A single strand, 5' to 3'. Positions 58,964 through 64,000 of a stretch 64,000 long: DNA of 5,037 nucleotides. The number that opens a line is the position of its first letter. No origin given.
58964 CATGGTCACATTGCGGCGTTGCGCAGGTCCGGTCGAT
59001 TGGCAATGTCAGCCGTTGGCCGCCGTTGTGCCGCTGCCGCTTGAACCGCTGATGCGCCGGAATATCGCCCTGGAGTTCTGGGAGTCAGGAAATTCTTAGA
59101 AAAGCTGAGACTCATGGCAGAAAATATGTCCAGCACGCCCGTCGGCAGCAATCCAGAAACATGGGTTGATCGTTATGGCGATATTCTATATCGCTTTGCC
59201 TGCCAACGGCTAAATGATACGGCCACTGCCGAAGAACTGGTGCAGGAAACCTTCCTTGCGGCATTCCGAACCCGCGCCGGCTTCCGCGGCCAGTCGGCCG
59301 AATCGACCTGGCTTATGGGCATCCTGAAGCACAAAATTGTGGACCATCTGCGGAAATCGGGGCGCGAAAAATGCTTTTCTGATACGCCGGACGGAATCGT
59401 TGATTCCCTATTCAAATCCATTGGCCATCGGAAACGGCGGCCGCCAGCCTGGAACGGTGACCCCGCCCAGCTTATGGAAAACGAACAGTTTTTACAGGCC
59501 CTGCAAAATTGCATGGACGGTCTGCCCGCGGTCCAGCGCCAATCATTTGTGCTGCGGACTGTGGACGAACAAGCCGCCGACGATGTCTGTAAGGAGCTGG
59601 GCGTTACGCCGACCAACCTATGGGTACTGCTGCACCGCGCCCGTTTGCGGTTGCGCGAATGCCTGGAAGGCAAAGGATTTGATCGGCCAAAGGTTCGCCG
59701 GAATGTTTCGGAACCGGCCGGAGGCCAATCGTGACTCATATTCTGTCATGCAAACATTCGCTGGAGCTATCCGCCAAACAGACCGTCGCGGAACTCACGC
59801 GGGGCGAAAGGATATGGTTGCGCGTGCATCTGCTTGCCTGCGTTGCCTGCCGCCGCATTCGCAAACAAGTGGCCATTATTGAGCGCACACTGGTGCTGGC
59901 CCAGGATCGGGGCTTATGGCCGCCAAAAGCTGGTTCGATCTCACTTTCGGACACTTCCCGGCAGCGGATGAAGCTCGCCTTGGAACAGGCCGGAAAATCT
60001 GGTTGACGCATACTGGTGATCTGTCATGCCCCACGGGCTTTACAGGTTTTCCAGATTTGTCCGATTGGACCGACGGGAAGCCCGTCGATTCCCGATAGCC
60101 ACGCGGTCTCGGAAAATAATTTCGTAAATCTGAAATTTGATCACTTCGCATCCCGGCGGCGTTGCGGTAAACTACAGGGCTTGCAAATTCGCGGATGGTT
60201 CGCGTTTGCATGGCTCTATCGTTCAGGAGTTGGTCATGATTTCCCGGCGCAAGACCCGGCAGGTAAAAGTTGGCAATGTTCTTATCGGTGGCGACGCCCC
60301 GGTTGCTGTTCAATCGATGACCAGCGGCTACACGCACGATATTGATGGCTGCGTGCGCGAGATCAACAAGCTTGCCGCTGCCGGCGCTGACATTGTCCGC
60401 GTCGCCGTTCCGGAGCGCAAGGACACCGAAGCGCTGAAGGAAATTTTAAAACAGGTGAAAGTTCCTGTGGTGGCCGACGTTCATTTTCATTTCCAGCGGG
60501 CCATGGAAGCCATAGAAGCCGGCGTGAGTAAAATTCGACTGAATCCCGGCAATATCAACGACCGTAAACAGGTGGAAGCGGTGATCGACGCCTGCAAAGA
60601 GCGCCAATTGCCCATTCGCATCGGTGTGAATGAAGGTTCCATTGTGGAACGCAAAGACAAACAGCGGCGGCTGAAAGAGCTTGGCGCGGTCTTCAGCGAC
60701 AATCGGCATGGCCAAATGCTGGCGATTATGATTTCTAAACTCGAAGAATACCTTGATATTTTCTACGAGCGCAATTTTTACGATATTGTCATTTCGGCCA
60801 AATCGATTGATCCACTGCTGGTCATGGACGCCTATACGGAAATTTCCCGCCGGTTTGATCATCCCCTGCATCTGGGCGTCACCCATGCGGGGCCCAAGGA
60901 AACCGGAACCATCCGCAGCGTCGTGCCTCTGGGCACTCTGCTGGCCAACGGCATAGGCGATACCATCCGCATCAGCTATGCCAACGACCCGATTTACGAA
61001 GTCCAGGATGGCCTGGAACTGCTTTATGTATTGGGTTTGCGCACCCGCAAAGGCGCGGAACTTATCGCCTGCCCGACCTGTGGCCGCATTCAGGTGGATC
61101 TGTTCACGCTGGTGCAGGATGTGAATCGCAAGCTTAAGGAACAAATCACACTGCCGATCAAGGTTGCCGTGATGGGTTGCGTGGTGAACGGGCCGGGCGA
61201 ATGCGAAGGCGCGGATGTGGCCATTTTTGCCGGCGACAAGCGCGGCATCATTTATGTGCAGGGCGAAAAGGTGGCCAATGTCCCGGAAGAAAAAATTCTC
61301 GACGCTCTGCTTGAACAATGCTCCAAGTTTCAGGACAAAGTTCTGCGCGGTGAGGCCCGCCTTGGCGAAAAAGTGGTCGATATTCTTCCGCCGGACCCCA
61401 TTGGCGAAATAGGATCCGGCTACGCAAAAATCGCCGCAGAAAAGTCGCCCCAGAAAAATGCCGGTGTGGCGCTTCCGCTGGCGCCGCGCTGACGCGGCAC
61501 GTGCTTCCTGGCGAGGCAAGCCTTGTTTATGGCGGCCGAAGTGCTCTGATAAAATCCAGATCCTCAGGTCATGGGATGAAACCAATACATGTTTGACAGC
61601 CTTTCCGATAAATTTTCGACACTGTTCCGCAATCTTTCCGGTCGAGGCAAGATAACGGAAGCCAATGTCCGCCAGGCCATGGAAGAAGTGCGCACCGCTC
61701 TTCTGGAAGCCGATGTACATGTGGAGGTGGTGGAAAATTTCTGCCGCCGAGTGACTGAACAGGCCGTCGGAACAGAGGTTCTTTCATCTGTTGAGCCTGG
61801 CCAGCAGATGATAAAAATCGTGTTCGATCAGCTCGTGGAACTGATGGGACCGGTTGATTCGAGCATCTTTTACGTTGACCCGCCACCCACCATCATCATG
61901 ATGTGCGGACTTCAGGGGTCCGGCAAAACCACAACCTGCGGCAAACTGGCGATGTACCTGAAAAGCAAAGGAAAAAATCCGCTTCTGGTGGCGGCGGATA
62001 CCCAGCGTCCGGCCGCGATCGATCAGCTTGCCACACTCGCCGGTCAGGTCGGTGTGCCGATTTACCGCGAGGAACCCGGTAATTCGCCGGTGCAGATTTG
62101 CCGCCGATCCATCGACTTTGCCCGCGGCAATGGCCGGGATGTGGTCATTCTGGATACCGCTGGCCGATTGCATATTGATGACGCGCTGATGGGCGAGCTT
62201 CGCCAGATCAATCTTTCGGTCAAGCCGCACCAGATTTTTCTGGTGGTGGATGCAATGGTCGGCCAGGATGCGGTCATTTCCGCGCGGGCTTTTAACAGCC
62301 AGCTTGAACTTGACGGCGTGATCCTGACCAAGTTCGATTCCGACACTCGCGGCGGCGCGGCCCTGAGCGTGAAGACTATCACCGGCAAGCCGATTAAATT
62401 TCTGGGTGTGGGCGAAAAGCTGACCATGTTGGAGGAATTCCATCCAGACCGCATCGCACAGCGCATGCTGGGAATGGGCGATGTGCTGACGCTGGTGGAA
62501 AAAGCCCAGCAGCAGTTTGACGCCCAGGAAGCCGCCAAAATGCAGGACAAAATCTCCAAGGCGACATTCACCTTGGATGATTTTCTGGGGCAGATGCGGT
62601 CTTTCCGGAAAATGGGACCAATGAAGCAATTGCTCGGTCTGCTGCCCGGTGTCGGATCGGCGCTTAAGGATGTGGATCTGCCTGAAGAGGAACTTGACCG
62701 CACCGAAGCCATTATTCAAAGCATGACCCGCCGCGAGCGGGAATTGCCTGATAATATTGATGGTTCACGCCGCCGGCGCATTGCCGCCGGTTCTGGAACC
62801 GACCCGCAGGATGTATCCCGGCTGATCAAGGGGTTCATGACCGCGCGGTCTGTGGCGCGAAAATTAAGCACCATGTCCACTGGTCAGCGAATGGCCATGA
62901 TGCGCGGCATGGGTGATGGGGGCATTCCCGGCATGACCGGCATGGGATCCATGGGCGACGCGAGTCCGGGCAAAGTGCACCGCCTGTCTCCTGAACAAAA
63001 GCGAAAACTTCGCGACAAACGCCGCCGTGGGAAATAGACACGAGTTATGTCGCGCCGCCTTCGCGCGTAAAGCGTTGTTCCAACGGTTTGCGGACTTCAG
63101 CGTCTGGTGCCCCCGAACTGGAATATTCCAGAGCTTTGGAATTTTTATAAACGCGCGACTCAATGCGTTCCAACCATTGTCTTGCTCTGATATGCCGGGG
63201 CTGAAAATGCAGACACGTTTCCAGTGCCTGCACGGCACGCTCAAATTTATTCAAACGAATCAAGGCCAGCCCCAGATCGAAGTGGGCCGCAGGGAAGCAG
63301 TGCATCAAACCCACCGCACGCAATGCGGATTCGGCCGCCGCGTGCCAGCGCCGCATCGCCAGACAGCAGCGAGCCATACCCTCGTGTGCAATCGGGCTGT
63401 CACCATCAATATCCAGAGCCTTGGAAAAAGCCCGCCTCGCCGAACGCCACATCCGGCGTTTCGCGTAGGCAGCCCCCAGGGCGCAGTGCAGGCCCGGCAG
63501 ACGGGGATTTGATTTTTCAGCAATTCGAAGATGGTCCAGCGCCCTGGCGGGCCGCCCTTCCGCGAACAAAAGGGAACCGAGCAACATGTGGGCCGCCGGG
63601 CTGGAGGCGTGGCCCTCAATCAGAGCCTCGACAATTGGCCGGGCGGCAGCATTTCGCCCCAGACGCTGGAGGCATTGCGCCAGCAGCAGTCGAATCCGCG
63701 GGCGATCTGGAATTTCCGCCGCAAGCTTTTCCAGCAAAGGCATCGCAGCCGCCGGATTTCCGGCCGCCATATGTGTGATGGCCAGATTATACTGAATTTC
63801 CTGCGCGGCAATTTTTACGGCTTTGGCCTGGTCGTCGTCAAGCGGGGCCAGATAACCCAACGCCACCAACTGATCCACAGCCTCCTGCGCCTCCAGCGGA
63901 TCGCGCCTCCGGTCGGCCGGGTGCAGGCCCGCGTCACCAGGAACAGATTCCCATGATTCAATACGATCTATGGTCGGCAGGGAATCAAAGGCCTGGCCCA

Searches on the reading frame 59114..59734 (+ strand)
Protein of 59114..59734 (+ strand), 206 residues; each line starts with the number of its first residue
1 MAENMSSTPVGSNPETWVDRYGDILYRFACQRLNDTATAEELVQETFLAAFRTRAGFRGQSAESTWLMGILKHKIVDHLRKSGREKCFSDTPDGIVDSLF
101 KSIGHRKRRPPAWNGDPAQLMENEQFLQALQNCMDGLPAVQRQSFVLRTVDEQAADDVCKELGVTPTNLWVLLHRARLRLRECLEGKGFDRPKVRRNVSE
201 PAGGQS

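Call 3: search_protein_families(library=pfam, proteins=[window:59114-59734:+], max_evalue=0.1)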
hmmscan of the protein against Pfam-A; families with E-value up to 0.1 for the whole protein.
window:59114-59734:+ (206 aa): 2 families
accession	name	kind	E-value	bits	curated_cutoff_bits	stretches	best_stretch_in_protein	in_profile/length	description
PF04542.20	Sigma70_r2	-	3.1e-16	59.4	24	1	18-84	2-70/71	Sigma-70 region 2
PF08281.18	Sigma70_r4_2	-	1.5e-10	41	25.7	1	128-180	2-54/54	Sigma-70, region 4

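Call 4: search_protein_families(library=ncbifam, proteins=[window:59114-59734:+], max_evalue=0.1)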
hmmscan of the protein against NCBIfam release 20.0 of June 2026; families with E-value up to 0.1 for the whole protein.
window:59114-59734:+ (206 aa): 85 families (the best 25 are shown)
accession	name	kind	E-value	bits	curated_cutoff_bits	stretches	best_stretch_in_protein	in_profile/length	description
NF009173.0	PRK12520.1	equivalog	5.8e-49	166.4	255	1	18-193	8-188/191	RNA polymerase sigma factor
TIGR02943.1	Sig70_famx1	hypoth_equivalog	4.1e-47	160.4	162.2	1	24-191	14-186/188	RNA polymerase sigma-70 factor, TIGR02943 family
NF008892.0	PRK11924.2-1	equivalog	2.9e-45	154.4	291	1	12-189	17-198/203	RNA polymerase sigma factor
NF009184.0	PRK12532.1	equivalog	8.3e-42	143.3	276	1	24-191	17-191/195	RNA polymerase sigma factor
NF009196.0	PRK12544.1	equivalog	5.6e-39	133.7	287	1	25-191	31-203/208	RNA polymerase factor sigma-70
NF009182.0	PRK12530.1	subfamily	3.2e-33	114.8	264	1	26-191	23-191/193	RNA polymerase sigma factor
NF009197.0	PRK12545.1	equivalog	6.8e-29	101.1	336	1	24-189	20-192/201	RNA polymerase factor sigma-70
NF008888.0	PRK11922.1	equivalog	5.3e-26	91.7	204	1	18-185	36-197/231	RNA polymerase sigma factor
TIGR02937.1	sigma70-ECF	superfamily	1.3e-21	76.9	42.9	1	16-184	5-165/165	sigma-70 family RNA polymerase sigma factor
NF058625.1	sigma_PG0214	equivalog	4.2e-21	75.4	130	1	21-185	13-162/170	GFO_1088 family ECF-type sigma factor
TIGR02989.1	Sig-70_gvs1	subfamily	1.9e-20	73.4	124.55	1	18-184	7-158/158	RNA polymerase sigma-70 factor, Rhodopirellula/Verrucomicrobium family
NF009166.1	PRK12513.1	equivalog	1.1e-19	70.9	206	1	17-183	27-185/193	RNA polymerase sigma factor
TIGR02950.1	SigM_subfam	subfamily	4e-17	62.5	147.95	1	20-184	8-158/159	RNA polymerase sigma factor, SigM family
TIGR02985.1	Sig70_bacteroi1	subfamily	2.4e-16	60.4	126.4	1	18-183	7-161/162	RNA polymerase sigma-70 factor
NF006089.0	PRK08241.1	subfamily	2.8e-16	59.5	240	1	19-182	29-202/343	RNA polymerase subunit sigma-70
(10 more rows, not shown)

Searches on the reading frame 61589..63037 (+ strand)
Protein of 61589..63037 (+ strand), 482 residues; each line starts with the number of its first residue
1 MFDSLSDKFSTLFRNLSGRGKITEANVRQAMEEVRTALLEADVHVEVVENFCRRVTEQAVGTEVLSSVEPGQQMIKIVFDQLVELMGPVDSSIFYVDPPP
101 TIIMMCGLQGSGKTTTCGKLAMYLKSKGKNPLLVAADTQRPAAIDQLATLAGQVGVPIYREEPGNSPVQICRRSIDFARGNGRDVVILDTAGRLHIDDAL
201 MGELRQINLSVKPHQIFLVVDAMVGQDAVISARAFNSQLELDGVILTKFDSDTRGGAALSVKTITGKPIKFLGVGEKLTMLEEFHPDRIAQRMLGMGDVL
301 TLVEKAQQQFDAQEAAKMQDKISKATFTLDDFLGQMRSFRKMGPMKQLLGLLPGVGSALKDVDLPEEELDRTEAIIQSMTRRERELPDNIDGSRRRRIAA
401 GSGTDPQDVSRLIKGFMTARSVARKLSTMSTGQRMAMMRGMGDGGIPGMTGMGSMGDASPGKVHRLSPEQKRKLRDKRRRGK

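Call 22: search_protein_families(library=pfam, proteins=[window:61589-63037:+], max_evalue=0.001)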
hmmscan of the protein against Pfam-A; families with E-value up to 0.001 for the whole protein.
window:61589-63037:+ (482 aa): 8 families
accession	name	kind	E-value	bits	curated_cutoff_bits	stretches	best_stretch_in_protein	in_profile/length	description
PF00448.28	SRP54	-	1.2e-74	250.7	22.7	1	100-295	1-196/196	SRP54-type protein, GTPase domain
PF02978.25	SRP_SPB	-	4.6e-29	101.1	27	1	326-420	1-88/91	Signal peptide binding domain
PF02881.24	SRP54_N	-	7.2e-22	77.8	22.4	1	5-82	1-75/75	SRP54-type protein, helical bundle domain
PF13401.12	AAA_22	-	1.8e-06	28.7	27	1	101-219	6-121/130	AAA domain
PF01656.29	CbiA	-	5.2e-06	26.9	25.4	1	110-255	9-89/125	CobQ/CobB/MinD/ParA nucleotide binding domain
PF20720.3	nSTAND3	-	0.00013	22.1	27.2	0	102-134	19-51/155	Novel STAND NTPase 3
PF06414.18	Zeta_toxin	-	0.00039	20.4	22.3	0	99-142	15-57/199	Zeta toxin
PF13614.12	AAA_31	-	0.00048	20.6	27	0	110-143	12-45/177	AAA domain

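Call 63: find_homologous_proteins(query=window:61589-63037:+, max_evalue=1e-100)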
Query window:61589-63037:+ (482 aa): 7965 proteins with E <= 1e-100 among 8000 candidates; the best 120 are listed.
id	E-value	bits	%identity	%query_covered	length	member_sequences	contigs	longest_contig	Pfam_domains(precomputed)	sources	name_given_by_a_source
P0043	0.0e+0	1051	100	100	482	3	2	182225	PF02881.25,PF02978.27,PF01656.30,PF13401.13,PF00448.29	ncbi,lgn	-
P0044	1.0e-296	1002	95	100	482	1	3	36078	PF02881.25,PF02978.27,PF01656.30,PF13401.13,PF00448.29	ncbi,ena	-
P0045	3.5e-296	1000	95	100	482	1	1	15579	PF02881.25,PF02978.27,PF01656.30,PF13401.13,PF00448.29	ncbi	-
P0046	1.3e-295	998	95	98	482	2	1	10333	PF02881.25,PF02978.27,PF01656.30,PF00448.29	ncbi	-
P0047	2.6e-275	931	87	98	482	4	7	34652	PF02881.25,PF02978.27,PF01656.30,PF13401.13,PF00448.29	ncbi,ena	-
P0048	5.6e-230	782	74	98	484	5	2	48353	PF02881.25,PF02978.27,PF01656.30,PF13401.13,PF00448.29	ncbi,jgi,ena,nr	ncbi:MAG TPA: signal recognition particle protein [Phycisphaerae bacterium]|nr:signal recognition pa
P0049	9.0e-228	775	74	98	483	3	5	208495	PF02881.25,PF02978.27,PF01656.30,PF13401.13,PF00448.29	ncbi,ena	-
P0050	2.4e-227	773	74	98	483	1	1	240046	PF02881.25,PF02978.27,PF01656.30,PF13401.13,PF00448.29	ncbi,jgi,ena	jgi:signal recognition particle subunit SRP54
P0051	1.1e-225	768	74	98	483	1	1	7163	PF02881.25,PF02978.27,PF01656.30,PF13401.13,PF00448.29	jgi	jgi:signal recognition particle subunit SRP54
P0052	3.5e-225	766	73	98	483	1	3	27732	PF06414.19,PF02881.25,PF02978.27,PF01656.30,PF13401.13,PF00448.29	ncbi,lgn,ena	-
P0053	1.5e-224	764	73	100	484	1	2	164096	PF02881.25,PF02978.27,PF01656.30,PF13401.13,PF00448.29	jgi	jgi:signal recognition particle subunit SRP54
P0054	1.6e-222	758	72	98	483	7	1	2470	PF02881.25,PF02978.27,PF01656.30,PF13401.13,PF00448.29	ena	-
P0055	1.8e-222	757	75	92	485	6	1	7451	PF06414.19,PF02881.25,PF02978.27,PF01656.30,PF00448.29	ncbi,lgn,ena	-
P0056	2.7e-222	757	72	98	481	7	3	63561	PF02881.25,PF02978.27,PF01656.30,PF00448.29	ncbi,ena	-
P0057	3.4e-222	756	72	98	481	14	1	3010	PF02881.25,PF02978.27,PF01656.30,PF13401.13,PF00448.29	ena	-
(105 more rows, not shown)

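Call 66: find_encoding_contigs(protein=P0043, flank=10000, max_places=3)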
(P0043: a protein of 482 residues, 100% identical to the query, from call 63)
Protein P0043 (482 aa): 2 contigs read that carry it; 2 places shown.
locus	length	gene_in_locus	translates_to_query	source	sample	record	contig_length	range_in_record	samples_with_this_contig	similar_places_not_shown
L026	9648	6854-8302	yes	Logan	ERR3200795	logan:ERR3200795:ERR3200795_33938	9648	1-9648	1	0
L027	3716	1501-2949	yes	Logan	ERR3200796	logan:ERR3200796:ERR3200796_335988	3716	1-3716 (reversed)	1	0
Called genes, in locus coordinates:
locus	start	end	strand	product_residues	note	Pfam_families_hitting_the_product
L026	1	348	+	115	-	?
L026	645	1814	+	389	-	-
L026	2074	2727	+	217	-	-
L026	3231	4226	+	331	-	PF01636:APH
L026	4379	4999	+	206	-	PF04542:Sigma70_r2, PF08281:Sigma70_r4_2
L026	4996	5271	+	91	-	-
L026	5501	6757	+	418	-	PF04551:GcpE, PF26540:GcpE_C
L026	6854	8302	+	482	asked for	PF02881:SRP54_N, PF00448:SRP54, PF01656:CbiA (weak), PF13401:AAA_22 (weak), PF02978:SRP_SPB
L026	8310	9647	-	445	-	?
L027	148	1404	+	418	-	PF04551:GcpE, PF26540:GcpE_C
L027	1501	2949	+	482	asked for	PF02881:SRP54_N, PF00448:SRP54, PF01656:CbiA (weak), PF13401:AAA_22 (weak), PF02978:SRP_SPB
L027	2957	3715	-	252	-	?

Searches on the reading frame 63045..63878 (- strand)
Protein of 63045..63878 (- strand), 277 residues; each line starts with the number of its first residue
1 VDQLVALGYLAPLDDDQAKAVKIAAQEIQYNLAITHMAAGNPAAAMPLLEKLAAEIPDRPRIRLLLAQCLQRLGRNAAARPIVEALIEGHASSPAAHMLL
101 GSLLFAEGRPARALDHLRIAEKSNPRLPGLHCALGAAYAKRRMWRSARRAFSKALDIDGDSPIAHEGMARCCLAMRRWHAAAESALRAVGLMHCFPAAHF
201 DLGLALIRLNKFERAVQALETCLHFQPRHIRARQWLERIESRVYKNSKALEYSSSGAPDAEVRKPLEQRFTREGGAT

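Call 22: search_protein_families(library=pfam, proteins=[window:63045-63878:-], max_evalue=0.001)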
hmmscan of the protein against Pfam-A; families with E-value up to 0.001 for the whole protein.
window:63045-63878:- (277 aa): 17 families
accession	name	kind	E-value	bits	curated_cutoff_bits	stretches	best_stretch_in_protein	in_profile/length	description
PF14559.12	TPR_19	-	1.1e-22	80.6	25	1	37-102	2-67/68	Tetratricopeptide repeat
PF07719.23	TPR_2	-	1.6e-22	78.2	27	2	196-229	1-34/34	Tetratricopeptide repeat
PF13428.12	TPR_14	-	1.1e-19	69.4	23.5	2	27-68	2-43/44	Tetratricopeptide repeat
PF13432.12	TPR_16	-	5.2e-18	65.6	32.7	2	65-125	2-62/65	Tetratricopeptide repeat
PF00515.34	TPR_1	-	1.7e-17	62.8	27.8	0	197-228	2-33/34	Tetratricopeptide repeat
PF12895.13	ANAPC3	-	5e-14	52.8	27.2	0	30-80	27-76/82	Anaphase-promoting complex, cyclosome, subunit 3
PF13181.12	TPR_8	-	1.5e-11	43.9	25.7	0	198-227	3-32/34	Tetratricopeptide repeat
PF13431.12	TPR_17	-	2.5e-10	40.2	24.4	0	151-181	2-32/34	Tetratricopeptide repeat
PF13174.12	TPR_6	-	3.3e-10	40.3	26.3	0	198-223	2-27/33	Tetratricopeptide repeat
PF13414.12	TPR_11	-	8e-10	38.7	26.8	0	101-140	1-40/42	TPR repeat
PF13176.12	TPR_7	-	1.2e-09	38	27.9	0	198-223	1-26/36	Tetratricopeptide repeat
PF13424.12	TPR_12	-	5.7e-09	36.5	30.1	0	28-84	5-69/77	Tetratricopeptide repeat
PF07721.20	TPR_4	-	8.9e-09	35.6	27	0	94-118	1-25/26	Tetratricopeptide repeat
PF13371.12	TPR_9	-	4.9e-08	33.3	35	0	195-239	28-72/73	Tetratricopeptide repeat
PF20308.4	TPR-S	-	2.4e-07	31.7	27.6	1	43-103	3-60/102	Tetratricopeptide Repeats-Sensor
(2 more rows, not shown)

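Call 64: find_encoding_contigs(protein=window:63045-63878:-, flank=10000, max_places=2)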
Protein window:63045-63878:- (277 aa): no gene with exactly this product is on record in the collection.
